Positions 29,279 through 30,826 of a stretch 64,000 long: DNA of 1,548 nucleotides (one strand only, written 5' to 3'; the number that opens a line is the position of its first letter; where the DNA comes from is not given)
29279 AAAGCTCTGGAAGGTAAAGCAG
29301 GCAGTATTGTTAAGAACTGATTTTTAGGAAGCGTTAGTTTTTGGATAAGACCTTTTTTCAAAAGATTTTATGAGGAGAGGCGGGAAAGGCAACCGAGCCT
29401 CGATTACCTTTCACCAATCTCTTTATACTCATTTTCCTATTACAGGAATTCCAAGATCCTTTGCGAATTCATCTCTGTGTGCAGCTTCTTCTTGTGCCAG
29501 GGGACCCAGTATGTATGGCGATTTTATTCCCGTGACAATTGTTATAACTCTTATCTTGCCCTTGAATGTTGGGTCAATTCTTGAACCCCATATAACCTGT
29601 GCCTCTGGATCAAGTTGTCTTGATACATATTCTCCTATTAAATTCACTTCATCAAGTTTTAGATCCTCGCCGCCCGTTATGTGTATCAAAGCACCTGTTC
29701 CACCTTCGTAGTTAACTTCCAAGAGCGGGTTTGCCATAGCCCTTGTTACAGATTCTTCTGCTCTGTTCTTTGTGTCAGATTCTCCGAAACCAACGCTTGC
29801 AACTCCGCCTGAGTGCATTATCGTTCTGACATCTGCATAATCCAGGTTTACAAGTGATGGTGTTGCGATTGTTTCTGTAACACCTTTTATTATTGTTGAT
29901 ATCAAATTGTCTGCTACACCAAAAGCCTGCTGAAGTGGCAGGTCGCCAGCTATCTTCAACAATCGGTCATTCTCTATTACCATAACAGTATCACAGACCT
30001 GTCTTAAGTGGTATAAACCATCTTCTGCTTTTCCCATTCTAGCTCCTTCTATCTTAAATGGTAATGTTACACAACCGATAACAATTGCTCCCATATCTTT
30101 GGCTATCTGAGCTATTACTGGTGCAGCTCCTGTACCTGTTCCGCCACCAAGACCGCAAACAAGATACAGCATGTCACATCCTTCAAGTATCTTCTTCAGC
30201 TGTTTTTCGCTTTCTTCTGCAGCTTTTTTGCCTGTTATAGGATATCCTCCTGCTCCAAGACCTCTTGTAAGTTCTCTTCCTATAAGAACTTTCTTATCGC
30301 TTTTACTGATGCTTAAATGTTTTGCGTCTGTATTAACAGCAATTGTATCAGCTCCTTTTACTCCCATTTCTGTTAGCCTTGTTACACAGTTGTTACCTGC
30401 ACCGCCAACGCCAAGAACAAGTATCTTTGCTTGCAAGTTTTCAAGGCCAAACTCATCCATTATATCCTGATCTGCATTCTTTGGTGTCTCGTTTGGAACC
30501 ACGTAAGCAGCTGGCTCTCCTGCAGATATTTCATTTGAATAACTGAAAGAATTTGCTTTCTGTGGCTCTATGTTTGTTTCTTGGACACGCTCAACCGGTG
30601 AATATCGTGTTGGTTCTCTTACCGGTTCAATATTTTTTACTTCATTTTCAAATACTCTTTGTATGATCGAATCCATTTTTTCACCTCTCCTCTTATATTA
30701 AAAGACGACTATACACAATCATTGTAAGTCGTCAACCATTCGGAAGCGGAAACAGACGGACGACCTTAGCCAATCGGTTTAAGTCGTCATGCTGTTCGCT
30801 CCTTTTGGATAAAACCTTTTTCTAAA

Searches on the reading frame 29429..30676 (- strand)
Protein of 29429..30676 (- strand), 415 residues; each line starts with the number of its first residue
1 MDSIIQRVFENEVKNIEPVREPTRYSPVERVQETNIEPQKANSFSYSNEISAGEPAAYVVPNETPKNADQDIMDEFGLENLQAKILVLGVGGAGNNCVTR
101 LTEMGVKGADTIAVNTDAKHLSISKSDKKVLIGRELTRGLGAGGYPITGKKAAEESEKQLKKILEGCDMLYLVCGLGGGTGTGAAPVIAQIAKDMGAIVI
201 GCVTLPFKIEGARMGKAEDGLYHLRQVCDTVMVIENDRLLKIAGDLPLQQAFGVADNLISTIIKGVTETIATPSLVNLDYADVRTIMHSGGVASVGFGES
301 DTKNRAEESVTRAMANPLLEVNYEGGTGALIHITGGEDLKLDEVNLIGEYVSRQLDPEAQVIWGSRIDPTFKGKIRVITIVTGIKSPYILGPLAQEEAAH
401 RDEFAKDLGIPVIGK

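Call 34: search_protein_families(library=pfam, proteins=[window:29429-30676:-], max_evalue=0.00001)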
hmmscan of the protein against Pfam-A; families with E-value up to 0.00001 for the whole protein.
window:29429-30676:- (415 aa): 2 families
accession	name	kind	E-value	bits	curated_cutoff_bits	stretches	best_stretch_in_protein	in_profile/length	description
PF00091.31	Tubulin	-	3.2e-46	158.4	33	1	84-243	1-189/190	Tubulin/FtsZ family, GTPase domain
PF12327.13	FtsZ_C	-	1.8e-32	111.9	27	1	291-385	1-95/95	FtsZ family, C-terminal domain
